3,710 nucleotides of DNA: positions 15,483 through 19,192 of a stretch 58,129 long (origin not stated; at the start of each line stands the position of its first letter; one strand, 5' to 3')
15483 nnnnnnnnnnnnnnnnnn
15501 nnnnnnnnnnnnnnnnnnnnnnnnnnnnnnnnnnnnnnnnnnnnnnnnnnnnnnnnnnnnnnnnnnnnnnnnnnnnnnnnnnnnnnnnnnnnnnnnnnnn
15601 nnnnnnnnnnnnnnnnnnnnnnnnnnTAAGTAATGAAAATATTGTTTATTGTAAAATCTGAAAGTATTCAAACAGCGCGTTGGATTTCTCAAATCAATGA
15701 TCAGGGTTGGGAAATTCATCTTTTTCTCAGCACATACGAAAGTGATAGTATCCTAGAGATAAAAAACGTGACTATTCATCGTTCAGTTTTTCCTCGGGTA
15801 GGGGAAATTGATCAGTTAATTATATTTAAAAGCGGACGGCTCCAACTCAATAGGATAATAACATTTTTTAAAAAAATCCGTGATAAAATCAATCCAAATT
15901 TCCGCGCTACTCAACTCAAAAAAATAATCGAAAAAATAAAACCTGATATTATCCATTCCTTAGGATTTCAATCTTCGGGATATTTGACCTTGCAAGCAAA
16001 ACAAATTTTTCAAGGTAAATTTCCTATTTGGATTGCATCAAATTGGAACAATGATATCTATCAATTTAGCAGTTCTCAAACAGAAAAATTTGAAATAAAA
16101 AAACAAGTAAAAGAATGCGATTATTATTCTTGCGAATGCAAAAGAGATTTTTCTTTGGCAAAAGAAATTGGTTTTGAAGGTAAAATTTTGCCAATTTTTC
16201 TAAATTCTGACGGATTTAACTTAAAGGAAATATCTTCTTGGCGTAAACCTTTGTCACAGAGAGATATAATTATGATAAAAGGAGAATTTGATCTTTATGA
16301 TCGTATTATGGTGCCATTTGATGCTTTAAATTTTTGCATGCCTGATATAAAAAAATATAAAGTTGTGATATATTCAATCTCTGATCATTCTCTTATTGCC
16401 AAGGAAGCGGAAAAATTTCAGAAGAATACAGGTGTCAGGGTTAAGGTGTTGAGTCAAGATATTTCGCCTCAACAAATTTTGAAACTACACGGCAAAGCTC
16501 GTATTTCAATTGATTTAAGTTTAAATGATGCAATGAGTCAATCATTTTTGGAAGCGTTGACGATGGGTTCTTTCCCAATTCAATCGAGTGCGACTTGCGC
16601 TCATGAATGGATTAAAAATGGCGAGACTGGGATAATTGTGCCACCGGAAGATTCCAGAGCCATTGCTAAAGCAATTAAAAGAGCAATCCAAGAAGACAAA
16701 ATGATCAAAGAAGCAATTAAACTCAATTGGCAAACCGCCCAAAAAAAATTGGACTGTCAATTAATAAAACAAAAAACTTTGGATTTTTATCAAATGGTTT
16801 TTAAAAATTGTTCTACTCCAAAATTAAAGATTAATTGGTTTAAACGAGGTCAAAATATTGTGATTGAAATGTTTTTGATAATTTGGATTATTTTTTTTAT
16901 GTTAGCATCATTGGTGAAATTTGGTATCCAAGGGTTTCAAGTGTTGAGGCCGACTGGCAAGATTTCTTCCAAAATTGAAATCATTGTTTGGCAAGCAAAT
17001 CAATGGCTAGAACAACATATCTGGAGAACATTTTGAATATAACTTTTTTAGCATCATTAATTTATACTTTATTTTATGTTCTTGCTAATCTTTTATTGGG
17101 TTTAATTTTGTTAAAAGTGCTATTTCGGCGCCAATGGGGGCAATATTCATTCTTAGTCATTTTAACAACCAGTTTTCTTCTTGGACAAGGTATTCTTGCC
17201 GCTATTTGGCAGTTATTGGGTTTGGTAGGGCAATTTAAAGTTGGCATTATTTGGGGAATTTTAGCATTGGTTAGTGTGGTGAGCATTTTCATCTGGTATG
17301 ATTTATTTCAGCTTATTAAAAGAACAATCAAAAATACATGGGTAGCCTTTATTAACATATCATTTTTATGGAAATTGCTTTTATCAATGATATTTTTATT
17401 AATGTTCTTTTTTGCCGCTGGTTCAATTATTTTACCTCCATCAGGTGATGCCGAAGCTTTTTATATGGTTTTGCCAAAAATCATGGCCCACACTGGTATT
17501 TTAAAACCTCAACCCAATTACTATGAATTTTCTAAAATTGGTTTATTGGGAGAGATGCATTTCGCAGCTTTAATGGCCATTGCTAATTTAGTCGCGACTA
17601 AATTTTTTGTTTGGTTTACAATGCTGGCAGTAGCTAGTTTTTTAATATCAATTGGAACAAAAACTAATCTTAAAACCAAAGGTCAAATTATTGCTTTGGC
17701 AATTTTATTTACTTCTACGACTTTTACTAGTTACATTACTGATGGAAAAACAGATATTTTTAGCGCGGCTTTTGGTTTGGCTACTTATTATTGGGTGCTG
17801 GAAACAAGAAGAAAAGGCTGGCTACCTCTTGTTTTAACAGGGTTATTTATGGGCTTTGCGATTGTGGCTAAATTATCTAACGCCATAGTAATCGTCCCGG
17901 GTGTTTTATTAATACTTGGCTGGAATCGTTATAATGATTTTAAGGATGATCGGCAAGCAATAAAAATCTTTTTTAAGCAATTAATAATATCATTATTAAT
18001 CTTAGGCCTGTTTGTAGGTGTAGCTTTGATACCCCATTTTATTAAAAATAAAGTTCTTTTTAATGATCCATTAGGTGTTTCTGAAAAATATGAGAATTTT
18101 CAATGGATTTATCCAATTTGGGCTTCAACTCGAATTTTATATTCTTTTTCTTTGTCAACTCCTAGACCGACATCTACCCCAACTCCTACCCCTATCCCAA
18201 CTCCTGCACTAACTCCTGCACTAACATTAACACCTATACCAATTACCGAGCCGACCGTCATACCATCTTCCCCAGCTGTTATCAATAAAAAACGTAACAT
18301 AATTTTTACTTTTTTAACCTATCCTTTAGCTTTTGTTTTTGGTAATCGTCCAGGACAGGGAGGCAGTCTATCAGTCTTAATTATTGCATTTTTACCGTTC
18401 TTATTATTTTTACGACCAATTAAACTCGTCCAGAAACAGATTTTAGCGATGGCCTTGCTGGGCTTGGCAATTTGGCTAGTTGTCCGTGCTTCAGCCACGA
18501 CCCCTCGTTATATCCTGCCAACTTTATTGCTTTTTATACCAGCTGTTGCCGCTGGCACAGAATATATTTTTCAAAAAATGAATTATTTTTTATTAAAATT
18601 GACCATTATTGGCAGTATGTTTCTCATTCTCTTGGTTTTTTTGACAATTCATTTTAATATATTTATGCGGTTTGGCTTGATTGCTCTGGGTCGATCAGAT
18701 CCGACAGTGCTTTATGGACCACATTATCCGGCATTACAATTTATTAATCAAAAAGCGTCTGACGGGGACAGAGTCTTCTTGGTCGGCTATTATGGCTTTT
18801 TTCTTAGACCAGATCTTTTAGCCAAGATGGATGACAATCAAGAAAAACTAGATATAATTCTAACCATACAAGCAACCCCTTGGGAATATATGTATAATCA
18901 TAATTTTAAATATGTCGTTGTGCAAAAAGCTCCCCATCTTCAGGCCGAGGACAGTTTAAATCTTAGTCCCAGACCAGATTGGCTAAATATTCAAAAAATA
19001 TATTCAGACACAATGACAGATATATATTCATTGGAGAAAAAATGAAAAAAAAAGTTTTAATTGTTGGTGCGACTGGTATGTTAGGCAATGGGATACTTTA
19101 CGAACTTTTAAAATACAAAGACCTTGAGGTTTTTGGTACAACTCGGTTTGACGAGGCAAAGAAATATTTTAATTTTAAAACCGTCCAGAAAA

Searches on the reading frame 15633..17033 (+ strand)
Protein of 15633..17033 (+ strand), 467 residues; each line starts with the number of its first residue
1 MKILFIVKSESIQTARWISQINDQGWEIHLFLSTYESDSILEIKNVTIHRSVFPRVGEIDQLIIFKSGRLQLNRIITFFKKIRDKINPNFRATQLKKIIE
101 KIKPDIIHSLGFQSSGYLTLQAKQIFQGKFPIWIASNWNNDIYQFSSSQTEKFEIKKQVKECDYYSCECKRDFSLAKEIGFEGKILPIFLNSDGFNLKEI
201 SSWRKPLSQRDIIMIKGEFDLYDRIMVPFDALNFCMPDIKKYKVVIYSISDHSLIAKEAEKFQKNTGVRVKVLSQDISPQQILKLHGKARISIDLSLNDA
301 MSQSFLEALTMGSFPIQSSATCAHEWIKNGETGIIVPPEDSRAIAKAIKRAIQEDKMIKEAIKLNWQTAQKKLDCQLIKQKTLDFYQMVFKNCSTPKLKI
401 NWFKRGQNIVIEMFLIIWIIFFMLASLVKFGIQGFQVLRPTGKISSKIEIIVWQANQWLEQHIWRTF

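Call 39: search_protein_families(library=pfam, proteins=[window:15633-17033:+], max_evalue=0.1)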
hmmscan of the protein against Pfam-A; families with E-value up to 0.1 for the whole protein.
window:15633-17033:+ (467 aa): 5 families
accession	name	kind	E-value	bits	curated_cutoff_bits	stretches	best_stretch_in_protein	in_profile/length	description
PF13477.12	Glyco_trans_4_2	-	3.6e-14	53.5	23.4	1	2-150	1-119/139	Glycosyl transferase 4-like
PF00534.26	Glycos_transf_1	-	6.5e-10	39.2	26.4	1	264-360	67-164/172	Glycosyl transferases group 1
PF13692.12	Glyco_trans_1_4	-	3.2e-08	34.4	27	1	237-353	25-141/142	Glycosyl transferases group 1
PF13439.12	Glyco_transf_4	-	0.022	15.2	28.5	0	75-124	44-93/170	Glycosyltransferase Family 4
PF08673.15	RsbU_N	-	0.086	13.4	25.5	0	254-305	11-62/75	Phosphoserine phosphatase RsbU, N-terminal domain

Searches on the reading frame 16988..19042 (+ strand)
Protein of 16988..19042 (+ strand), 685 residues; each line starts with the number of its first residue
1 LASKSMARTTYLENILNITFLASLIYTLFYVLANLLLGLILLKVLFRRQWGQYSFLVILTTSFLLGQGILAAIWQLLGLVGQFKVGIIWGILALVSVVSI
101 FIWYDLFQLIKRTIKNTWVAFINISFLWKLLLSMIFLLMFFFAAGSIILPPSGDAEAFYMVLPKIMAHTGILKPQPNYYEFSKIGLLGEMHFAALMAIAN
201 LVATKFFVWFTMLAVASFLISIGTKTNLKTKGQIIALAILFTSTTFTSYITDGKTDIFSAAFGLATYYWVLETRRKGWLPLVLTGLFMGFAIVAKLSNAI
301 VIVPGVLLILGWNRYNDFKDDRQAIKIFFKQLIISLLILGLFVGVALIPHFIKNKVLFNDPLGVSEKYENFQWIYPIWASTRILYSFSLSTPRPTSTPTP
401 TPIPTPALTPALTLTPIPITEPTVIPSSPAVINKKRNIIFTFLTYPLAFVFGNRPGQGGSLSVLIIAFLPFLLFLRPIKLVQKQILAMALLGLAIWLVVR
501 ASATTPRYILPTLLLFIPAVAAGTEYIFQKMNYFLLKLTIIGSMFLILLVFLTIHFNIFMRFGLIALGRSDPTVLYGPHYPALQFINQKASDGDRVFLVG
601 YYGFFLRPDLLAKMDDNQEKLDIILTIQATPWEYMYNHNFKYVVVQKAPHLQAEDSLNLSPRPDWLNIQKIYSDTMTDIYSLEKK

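Call 4: search_protein_families(library=pfam, proteins=[window:16988-19042:+], max_evalue=10)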
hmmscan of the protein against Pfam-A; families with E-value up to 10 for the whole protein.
window:16988-19042:+ (685 aa): 0 families

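Call 5: search_protein_families(library=ncbifam, proteins=[window:16988-19042:+], max_evalue=10)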
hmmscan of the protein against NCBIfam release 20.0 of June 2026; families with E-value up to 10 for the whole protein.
window:16988-19042:+ (685 aa): 1 family
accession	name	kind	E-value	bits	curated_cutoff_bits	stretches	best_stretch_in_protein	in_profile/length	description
NF033186.1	internalin_K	exception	0.47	8.8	1100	1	390-426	508-544/604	class 1 internalin InlK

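Call 13: search_solved_structures(query=window:16988-19042:+, max_evalue=10)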
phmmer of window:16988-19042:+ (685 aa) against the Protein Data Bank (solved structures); distinct sequences matched with E-value up to 10: 2.
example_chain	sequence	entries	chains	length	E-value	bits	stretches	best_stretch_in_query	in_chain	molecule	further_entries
8jkk_A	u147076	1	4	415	0.2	13.5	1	145-248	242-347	2OGFeDO JBP1/TET oxygenase domain-containing protein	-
7vpn_A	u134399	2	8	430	0.21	13.4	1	145-248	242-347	CcTet molecule | CcTet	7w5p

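Call 54: find_homologous_proteins(query=window:16988-19042:+, max_evalue=0.001)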
Query window:16988-19042:+ (685 aa): 72 proteins with E <= 0.001 among 8000 candidates.
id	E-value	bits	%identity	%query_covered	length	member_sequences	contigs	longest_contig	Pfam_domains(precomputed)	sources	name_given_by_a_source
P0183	0.0e+0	1471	99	99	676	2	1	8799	-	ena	-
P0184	0.0e+0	1088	72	98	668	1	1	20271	PF13231.13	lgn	-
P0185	0.0e+0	1023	70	99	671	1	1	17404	-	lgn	-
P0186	2.5e-216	739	54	98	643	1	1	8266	-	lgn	-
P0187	1.0e-212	727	52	98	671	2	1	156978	-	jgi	-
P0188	1.9e-188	647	48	98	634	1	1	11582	-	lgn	-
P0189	9.0e-166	572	45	96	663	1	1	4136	-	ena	-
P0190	4.1e-153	530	43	96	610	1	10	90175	PF13231.13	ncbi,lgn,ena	-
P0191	5.9e-151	523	42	97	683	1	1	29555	-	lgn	-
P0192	6.0e-151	523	45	97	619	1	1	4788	-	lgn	-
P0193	1.6e-148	515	43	97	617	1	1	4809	PF13231.13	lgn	-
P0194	6.6e-146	506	42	97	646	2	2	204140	-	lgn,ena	-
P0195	6.1e-142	493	41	94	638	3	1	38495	-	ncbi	ncbi:MAG: hypothetical protein WCP93_01815 [Candidatus Berkelbacteria bacterium]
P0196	3.2e-140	487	44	96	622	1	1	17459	-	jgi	jgi:hypothetical protein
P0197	4.3e-140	487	41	96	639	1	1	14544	-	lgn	-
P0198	5.1e-140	486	42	99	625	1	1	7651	PF13231.13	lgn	-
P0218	2.0e-113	399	37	96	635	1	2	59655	PF13231.13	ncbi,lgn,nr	ncbi:MAG: glycosyltransferase family 39 protein [Nitrospirae bacterium]|nr:glycosyltransferase famil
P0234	4.5e-90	321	40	46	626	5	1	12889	PF13231.13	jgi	jgi:hypothetical protein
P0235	2.0e-89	319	36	53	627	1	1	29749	PF13231.13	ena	-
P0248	9.2e-77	277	31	96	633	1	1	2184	PF13231.13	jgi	jgi:hypothetical protein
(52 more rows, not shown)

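Call 56: search_protein_families(library=pfam, proteins=[P0184, P0190, P0193, P0198, P0218, P0234, P0235, P0248], max_evalue=0.01)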
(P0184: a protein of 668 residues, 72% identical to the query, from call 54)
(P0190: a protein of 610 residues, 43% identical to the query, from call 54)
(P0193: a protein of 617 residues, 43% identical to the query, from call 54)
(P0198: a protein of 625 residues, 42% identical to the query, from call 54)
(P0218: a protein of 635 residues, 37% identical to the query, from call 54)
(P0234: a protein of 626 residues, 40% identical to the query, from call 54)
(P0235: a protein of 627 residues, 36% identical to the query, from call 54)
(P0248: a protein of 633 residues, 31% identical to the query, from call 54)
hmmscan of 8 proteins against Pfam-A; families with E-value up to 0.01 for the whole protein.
P0184 (668 aa): 1 family
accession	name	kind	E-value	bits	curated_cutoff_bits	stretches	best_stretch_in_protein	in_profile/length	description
PF13231.12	PMT_2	-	3.6e-05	24.5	26.1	1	193-324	25-154/160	Dolichyl-phosphate-mannose-protein mannosyltransferase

P0190 (610 aa): 1 family
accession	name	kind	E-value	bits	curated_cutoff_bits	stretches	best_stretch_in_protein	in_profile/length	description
PF13231.12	PMT_2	-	4.2e-06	27.5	26.1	1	189-316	24-149/160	Dolichyl-phosphate-mannose-protein mannosyltransferase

P0193 (617 aa): 1 family
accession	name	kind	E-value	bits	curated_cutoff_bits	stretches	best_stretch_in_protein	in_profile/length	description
PF13231.12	PMT_2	-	4.2e-06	27.5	26.1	1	192-317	31-151/160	Dolichyl-phosphate-mannose-protein mannosyltransferase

P0198 (625 aa): 1 family
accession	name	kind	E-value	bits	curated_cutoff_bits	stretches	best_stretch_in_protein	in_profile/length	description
PF13231.12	PMT_2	-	1.2e-05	26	26.1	1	209-314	26-133/160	Dolichyl-phosphate-mannose-protein mannosyltransferase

P0218 (635 aa): 1 family
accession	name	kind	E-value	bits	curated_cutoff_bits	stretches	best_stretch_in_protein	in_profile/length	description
PF13231.12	PMT_2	-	3.1e-08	34.4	26.1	1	173-312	19-153/160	Dolichyl-phosphate-mannose-protein mannosyltransferase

P0234 (626 aa): 1 family
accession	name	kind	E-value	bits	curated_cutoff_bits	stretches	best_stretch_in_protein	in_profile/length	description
PF13231.12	PMT_2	-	1.5e-06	28.9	26.1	1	174-299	15-137/160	Dolichyl-phosphate-mannose-protein mannosyltransferase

P0235 (627 aa): 1 family
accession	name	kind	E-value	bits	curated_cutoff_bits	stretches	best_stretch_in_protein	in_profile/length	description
PF13231.12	PMT_2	-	2.7e-08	34.6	26.1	1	181-315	20-151/160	Dolichyl-phosphate-mannose-protein mannosyltransferase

P0248 (633 aa): 1 family
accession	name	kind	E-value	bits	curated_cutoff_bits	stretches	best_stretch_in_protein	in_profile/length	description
PF13231.12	PMT_2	-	2.9e-06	28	26.1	1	189-308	20-142/160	Dolichyl-phosphate-mannose-protein mannosyltransferase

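Call 70: search_solved_structures(query=A3, max_evalue=1)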
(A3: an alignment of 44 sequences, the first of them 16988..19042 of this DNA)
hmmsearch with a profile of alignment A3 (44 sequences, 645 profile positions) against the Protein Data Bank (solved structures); distinct sequences matched with E-value up to 1: 0.
